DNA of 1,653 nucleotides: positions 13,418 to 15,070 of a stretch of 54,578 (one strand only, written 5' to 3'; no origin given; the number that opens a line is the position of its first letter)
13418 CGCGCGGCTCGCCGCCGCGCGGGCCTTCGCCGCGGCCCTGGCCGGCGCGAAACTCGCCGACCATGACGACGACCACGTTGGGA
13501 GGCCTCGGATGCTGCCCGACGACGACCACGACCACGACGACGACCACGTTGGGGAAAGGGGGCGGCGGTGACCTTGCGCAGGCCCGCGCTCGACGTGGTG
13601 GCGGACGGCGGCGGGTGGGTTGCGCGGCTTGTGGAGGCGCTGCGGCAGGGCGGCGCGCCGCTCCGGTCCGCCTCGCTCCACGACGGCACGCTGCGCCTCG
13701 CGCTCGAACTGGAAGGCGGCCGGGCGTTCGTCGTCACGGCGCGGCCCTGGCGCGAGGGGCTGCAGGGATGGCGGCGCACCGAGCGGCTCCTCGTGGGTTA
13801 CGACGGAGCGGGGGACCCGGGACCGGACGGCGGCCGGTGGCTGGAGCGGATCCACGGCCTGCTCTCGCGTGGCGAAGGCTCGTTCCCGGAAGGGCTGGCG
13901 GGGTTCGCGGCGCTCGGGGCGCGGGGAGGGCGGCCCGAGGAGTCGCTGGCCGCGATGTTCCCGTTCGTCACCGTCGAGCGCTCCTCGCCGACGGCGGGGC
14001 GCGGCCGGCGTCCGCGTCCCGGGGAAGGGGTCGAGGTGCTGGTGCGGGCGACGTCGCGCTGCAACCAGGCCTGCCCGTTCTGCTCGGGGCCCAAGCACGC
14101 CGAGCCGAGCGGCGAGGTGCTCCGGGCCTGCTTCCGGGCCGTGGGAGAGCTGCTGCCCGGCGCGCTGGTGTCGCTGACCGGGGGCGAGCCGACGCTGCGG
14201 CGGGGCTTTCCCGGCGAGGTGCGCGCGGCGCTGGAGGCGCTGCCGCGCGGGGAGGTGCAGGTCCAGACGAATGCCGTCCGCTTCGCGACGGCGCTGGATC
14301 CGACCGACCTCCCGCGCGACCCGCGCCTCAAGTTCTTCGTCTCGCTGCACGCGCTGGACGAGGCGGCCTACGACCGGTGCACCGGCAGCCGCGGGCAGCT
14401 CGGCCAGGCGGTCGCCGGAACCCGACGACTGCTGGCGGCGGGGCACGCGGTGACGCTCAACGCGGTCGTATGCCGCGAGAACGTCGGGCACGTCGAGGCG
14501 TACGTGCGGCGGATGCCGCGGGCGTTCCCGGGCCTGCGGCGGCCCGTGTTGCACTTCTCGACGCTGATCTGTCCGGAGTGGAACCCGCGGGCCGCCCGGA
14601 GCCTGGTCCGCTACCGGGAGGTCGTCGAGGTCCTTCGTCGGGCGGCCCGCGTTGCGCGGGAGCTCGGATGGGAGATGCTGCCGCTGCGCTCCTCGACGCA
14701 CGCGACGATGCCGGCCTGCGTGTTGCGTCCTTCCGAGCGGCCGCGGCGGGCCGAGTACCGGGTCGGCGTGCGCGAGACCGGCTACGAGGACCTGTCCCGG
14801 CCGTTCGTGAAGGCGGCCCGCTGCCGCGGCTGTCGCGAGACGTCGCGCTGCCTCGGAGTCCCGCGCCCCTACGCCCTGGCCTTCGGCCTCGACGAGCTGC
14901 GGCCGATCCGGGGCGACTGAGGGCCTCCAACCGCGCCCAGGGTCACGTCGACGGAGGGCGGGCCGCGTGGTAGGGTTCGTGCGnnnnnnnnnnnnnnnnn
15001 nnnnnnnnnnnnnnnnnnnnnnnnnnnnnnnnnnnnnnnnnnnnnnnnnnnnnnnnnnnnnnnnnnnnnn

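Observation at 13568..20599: Five-gene core: rSAM - NifH-like - NifD-like - NifK-like - rSAM, translationally coupled and flanked by paralogs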

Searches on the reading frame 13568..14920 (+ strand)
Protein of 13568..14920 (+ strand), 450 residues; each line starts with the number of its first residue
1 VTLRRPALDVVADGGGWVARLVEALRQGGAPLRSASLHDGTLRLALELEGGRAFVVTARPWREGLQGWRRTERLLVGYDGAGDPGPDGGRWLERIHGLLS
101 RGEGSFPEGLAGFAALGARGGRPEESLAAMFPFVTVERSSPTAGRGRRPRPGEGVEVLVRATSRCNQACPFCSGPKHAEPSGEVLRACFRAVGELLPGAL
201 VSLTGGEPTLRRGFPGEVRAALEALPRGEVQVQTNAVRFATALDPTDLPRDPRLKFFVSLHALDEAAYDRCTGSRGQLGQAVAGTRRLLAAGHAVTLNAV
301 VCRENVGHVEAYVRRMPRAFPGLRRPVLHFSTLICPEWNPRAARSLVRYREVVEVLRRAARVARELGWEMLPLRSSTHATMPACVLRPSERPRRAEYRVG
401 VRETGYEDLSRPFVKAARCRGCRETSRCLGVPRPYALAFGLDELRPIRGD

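Call 6: search_protein_families(library=pfam, proteins=[window:13568-14920:+], max_evalue=0.01)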
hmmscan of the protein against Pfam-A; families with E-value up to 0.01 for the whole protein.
window:13568-14920:+ (450 aa): 1 family
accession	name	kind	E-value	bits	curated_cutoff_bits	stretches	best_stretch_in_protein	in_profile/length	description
PF04055.27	Radical_SAM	-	2.9e-11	44.3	29.5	1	162-314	4-164/166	Radical SAM superfamily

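Call 7: search_protein_families(library=ncbifam, proteins=[window:13568-14920:+], max_evalue=0.01)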
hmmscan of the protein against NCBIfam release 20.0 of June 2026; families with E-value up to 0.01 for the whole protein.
window:13568-14920:+ (450 aa): 17 families
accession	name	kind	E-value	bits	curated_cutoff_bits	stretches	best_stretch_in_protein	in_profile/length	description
TIGR03977.1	rSAM_pair_HxsC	equivalog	3e-17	62.4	267.9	1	161-323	31-197/292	His-Xaa-Ser system radical SAM maturase HxsC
TIGR02666.1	moaA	equivalog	3.6e-12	45.9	284.05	1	161-304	16-167/336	GTP 3',8-cyclase MoaA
TIGR02109.1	PQQ_syn_pqqE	equivalog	1.2e-10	40.8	381.35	1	154-313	6-166/358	pyrroloquinoline quinone biosynthesis protein PqqE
TIGR02668.1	moaA_archaeal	equivalog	1.6e-10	40.5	325.25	1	159-314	14-171/303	GTP 3',8-cyclase MoaA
NF045646.2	rSAM_Se_TrsS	equivalog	2.6e-09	36.1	490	1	157-273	88-208/441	radical SAM (seleno)protein TrsS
NF038332.1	rSAM_rare_HxsC4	exception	8.8e-09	34.9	500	1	164-311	23-176/335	radical SAM protein HxsC4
TIGR03470.1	HpnH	equivalog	9.7e-08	31.4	225.05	1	161-304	34-174/318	adenosyl-hopene transferase HpnH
NF001199.0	PRK00164.2-1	equivalog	4.7e-07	29.2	231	1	159-305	16-164/308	GTP 3',8-cyclase MoaA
TIGR04303.1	GeoRSP_rSAM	equivalog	9.2e-07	28.7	400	1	163-313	13-161/325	GeoRSP system radical SAM/SPASM protein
NF045702.1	rSAM_GDGT_ether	equivalog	1.1e-06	27.5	450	1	158-242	89-179/486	tetraether lipid synthase Tes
TIGR04251.1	SCM_rSAM_ScmF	equivalog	2e-06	27.4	400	1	162-314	11-167/353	SynChlorMet cassette radical SAM/SPASM protein ScmF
NF049973.1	radical_Rv1681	equivalog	8.9e-06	24.8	380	1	154-312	71-230/326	Rv1681 family radical SAM protein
TIGR03962.1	mycofact_rSAM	equivalog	1.1e-05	24.7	265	1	162-313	19-170/339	mycofactocin radical SAM maturase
TIGR04311.1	rSAM_Geo_metal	subfamily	0.00046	19.3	400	1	157-308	5-166/423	radical SAM/SPASM family putative metalloenzyme maturase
NF045574.1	sacti_mat_StsB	exception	0.0025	16.7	625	1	161-313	102-253/466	StsB family radical SAM/SPASM domain sactipeptide maturase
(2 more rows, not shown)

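Call 42: find_homologous_proteins(query=window:13568-14920:+, max_evalue=1e-10)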
Query window:13568-14920:+ (450 aa): 132 proteins with E <= 1e-10 among 8000 candidates; the best 120 are listed.
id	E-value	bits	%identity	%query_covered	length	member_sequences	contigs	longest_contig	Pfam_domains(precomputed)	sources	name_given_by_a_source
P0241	1.1e-297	1005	100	100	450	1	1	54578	PF04055.28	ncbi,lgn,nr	ncbi:MAG: radical SAM protein [Deltaproteobacteria bacterium]|nr:radical SAM protein [Deltaproteobac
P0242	4.3e-263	891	90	100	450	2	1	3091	PF04055.28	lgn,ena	-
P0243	9.9e-243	824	84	100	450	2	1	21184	PF04055.28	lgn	-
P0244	1.6e-240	817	83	100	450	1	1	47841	PF04055.28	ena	-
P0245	3.2e-237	806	81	100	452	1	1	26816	PF04055.28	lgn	-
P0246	8.4e-235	798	82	98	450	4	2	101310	PF04055.28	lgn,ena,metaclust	metaclust:\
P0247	3.1e-209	713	74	98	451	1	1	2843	PF04055.28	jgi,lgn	jgi:pyruvate-formate lyase-activating enzyme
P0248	4.9e-209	713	72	100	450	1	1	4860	PF04055.28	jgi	jgi:pyruvate-formate lyase-activating enzyme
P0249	6.8e-208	709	73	100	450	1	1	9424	PF04055.28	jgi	jgi:pyruvate-formate lyase-activating enzyme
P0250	1.8e-202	691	72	98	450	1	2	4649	PF04055.28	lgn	-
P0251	7.4e-192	656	73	93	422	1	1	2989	PF04055.28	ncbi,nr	ncbi:MAG: radical SAM protein, partial [Myxococcota bacterium]|nr:radical SAM protein [Myxococcota b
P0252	1.3e-153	530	64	90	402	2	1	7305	PF04055.28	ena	-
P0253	5.8e-149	515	57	99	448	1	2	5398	PF04055.28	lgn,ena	-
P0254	4.5e-146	505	53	99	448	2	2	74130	PF04055.28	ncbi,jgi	jgi:pyruvate-formate lyase-activating enzyme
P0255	4.4e-143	495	54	98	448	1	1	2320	PF04055.28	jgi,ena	-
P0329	6.0e-97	343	46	97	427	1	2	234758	PF04055.28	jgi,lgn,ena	-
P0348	5.4e-85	304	44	97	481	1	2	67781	PF04055.28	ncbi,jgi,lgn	-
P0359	9.4e-67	244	40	89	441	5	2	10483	PF04055.28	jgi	jgi:uncharacterized Fe-S cluster-containing radical SAM superfamily protein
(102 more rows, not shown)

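Call 45: search_solved_structures(query=A2, max_evalue=0.01, show_alignments=1)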
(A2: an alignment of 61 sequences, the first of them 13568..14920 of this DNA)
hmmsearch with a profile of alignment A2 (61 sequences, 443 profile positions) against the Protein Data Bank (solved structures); distinct sequences matched with E-value up to 0.01: 18.
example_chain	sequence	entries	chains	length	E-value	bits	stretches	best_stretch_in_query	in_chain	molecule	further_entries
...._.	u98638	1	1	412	1.5e-14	56.9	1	152-311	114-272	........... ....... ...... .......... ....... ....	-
7tol_A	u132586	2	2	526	2.6e-10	42.9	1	151-241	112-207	glycerol dibiphytanyl glycerol tetraether - macrocyclic archaeol synthase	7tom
6c8v_A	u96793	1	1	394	1.7e-08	37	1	149-307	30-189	Coenzyme PQQ synthesis protein E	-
2fb2_A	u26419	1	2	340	3.4e-08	35.9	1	144-301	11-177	Molybdenum cofactor biosynthesis protein A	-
7vob_C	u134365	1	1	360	3.7e-08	35.8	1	147-311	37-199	Cytosylglucuronate decarboxylase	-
7voc_C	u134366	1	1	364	3.8e-08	35.8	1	147-311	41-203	Cytosylglucuronate decarboxylase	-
1tv7_A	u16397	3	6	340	4.5e-08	35.5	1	146-301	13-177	Molybdenum cofactor biosynthesis protein A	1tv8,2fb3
8wm2_A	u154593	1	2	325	2.4e-07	33.2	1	154-237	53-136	Fe-S radical SAM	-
8ai3_A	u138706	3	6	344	7.8e-05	24.9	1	147-215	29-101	Putative peptide biosynthesis protein YydG | Radical SAM core domain-containing protein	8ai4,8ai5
7wzv_A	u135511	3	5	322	7.8e-05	24.9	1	151-235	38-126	4Fe-4S cluster-binding domain-containing protein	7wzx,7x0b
8ai6_A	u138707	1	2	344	7.8e-05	24.9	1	147-215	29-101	Putative peptide biosynthesis protein YydG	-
8ai1_A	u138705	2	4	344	7.8e-05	24.9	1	147-215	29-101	Putative peptide biosynthesis protein YydG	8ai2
9dfu_A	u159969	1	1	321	0.00018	23.7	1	153-298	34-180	Radical SAM core domain-containing protein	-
9dfn_A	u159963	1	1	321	0.00025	23.2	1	154-298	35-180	Radical SAM core domain-containing protein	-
6b4c_A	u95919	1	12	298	0.00085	21.5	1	155-235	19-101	Viperin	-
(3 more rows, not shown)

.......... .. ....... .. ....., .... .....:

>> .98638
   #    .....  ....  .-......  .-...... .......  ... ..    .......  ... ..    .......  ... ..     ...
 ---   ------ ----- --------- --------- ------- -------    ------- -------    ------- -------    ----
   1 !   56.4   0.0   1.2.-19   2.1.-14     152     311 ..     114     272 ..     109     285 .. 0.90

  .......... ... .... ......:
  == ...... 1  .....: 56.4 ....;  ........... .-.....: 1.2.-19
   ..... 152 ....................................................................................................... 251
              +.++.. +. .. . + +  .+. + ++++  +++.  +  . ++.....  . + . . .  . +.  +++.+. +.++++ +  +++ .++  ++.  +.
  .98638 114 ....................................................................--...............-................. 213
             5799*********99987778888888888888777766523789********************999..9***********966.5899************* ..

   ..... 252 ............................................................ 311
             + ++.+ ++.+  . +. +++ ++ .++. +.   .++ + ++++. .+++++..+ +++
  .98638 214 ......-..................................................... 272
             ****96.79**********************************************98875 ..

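Call 55: predict_structure(alignment_id=A2)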
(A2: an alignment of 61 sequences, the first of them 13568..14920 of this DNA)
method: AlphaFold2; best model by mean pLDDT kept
length: 450 residues; sequences in the alignment: 61
mean_pLDDT: 89.9   pTM: 0.88
mean pLDDT of the five models: 89.9, 89.7, 88.6, 88.5, 88.5
residues with pLDDT >= 90: 319; 70-90: 101; 50-70: 26; < 50: 4
segments of 3 or more residues with pLDDT < 50: 1-4
pLDDT, mean of each block of 10 residues (from residue 1): 59 89 95 92 93 93 94 94 90 97 93 84 86 85 62 86 78 83 93 93 73 92 96 93 95 96 96 94 98 97 97 98 96 85 94 96 97 83 92 77 91 95 92 95 88
secondary structure, 60 per line:
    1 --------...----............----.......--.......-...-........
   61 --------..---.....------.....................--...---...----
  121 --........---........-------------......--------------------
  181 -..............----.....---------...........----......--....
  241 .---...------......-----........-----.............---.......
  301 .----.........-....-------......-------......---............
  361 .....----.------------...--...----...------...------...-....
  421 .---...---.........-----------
elements in order: E9-11 H16-27 E32-38 E41-47 E53-60 E74-78 H85-105 E114-116 H123-130 E134-141 E155-160 H182-195 E200-204 H214-224 E229-234 H237-241 E254-259 H265-272 H278-290 E294-301 H306-314 H316-319 E327-332 H340-345 H349-365 E395-397 E404-406 E413-415 H417-421 H433-439

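Call 59: fold_search(model_id=the predicted structure, library=pdb)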
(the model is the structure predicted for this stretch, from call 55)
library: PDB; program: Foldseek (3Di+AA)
matches with E <= 10: 1278; with E <= 0.001: 83
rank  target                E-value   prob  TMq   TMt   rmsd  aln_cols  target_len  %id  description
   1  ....                  8.6e-09  1.00  0.40  0.47   2.9       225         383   19  Structure of a RiPP maturase, SkfB (released 2018-10-24)
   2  7tom                  1.3e-07  1.00  0.39  0.35  14.8       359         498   14  X-ray crystal structure of glycerol dibiphytanyl glycerol tetraether - macrocyclic archaeol synthase (GDGT-MAS) from Met (released 2022-08-31)
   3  6q2q_B                2.4e-07  1.00  0.37  0.55   4.0       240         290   18  Crystal structure of mouse viperin bound to uridine triphosphate and S-adenosylhomocysteine (released 2020-01-22)
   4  5vsl_A                2.6e-07  1.00  0.36  0.59   3.6       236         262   20  Crystal structure of viperin with bound [4Fe-4S] cluster and S-adenosylhomocysteine (SAH) (released 2017-06-14)
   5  6q2q_A                3.0e-07  1.00  0.37  0.55   3.5       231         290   19  Crystal structure of mouse viperin bound to uridine triphosphate and S-adenosylhomocysteine (released 2020-01-22)
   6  8hzv_C                3.0e-07  1.00  0.36  0.34   5.5       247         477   17  The crystal structure of a Radical SAM Enzyme DesII (released 2024-07-10)
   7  5exi                  3.6e-07  1.00  0.38  0.58   4.3       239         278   16  Crystal structure of M. tuberculosis lipoyl synthase at 2.28 A resolution (released 2016-08-10)
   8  8hzv_A                4.3e-07  1.00  0.36  0.34   4.4       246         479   17  The crystal structure of a Radical SAM Enzyme DesII (released 2024-07-10)
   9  5vsm_A                4.6e-07  1.00  0.36  0.59   3.8       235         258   20  Crystal structure of viperin with bound [4Fe-4S] cluster, 5'-deoxyadenosine, and L-methionine (released 2017-06-14)
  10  6q2p_B                4.9e-07  1.00  0.37  0.55   4.0       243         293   19  Crystal structure of mouse viperin bound to cytidine triphosphate and S-adenosylhomocysteine (released 2020-01-22)
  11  5vsm_B                5.2e-07  1.00  0.35  0.59   4.0       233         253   20  Crystal structure of viperin with bound [4Fe-4S] cluster, 5'-deoxyadenosine, and L-methionine (released 2017-06-14)
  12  5v1s_B                5.5e-07  1.00  0.36  0.37  13.8       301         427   13  Crystal structure of Streptococcus suis SuiB bound to S-adenosylmethionine (released 2017-08-30)
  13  7tol                  5.5e-07  1.00  0.39  0.36  14.2       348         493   14  X-ray crystal structure of glycerol dibiphytanyl glycerol tetraether - macrocyclic archaeol synthase (GDGT-MAS) from Met (released 2022-08-31)
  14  6q2p_A                5.8e-07  1.00  0.37  0.54   4.1       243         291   19  Crystal structure of mouse viperin bound to cytidine triphosphate and S-adenosylhomocysteine (released 2020-01-22)
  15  5v1q_B                5.8e-07  1.00  0.40  0.40  13.6       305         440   12  Crystal structure of Streptococcus suis SuiB (released 2017-08-30)
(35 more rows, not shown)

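Call 98: find_encoding_contigs(protein=P0348, flank=6000, max_places=1)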
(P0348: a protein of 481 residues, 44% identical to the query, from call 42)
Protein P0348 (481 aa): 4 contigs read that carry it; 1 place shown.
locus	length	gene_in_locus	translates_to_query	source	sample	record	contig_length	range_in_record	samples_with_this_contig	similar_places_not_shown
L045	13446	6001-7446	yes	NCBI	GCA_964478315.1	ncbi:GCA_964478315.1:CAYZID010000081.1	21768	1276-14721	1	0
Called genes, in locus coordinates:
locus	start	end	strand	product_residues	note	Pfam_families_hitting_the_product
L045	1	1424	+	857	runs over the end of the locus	PF14522:Cytochrome_C7 (faint), PF14537:Cytochrom_c3_2 (faint), PF22113:Mtrc-MtrF_II-IV_dom (weak)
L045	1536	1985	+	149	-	-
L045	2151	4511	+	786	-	PF00148:Oxidored_nitro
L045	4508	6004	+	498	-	PF00148:Oxidored_nitro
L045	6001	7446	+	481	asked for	PF04055:Radical_SAM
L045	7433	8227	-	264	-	PF03848:TehB, PF13489:Methyltransf_23, PF13847:Methyltransf_31, PF08241:Methyltransf_11, PF08242:Methyltransf_12, PF13649:Methyltransf_25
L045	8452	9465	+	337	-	PF00682:HMGL-like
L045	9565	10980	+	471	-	-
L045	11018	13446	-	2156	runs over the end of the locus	PF11617:Cu-binding_MopE, PF00932:LTD, PF01833:TIG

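Call 99: find_encoding_contigs(protein=P0329, flank=6000, max_places=1)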
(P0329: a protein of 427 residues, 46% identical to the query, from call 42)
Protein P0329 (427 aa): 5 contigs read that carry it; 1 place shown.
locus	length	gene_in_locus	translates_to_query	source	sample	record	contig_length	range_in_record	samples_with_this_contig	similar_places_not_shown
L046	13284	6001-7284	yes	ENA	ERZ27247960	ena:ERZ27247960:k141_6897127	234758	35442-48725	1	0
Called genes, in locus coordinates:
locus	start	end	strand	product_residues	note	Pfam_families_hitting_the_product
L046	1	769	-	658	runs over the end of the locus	-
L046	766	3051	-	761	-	PF04055:Radical_SAM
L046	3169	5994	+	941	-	-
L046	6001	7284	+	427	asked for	PF04055:Radical_SAM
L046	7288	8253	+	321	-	PF04055:Radical_SAM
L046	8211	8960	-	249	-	PF00535:Glycos_transf_2, PF13641:Glyco_tranf_2_3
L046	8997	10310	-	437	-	-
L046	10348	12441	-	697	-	-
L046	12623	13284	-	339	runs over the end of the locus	PF01136:Peptidase_U32 (weak)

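Call 100: find_encoding_contigs(protein=P0359, flank=6000, max_places=1)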
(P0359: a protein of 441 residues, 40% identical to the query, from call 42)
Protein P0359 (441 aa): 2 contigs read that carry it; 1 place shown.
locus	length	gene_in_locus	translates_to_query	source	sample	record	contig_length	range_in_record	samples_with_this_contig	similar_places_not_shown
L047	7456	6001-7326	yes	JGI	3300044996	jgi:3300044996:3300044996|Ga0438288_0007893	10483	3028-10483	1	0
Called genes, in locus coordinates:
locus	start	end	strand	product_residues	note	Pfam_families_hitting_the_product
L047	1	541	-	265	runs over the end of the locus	PF07719:TPR_2 (faint), PF05887:Trypan_PARP (weak)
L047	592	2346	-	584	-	PF03109:ABC1 (faint), PF00069:Pkinase, PF07714:PK_Tyr_Ser-Thr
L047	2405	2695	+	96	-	PF05899:Cupin_3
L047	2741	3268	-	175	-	PF00994:MoCF_biosynth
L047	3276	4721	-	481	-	-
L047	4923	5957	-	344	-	-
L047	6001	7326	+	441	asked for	PF04055:Radical_SAM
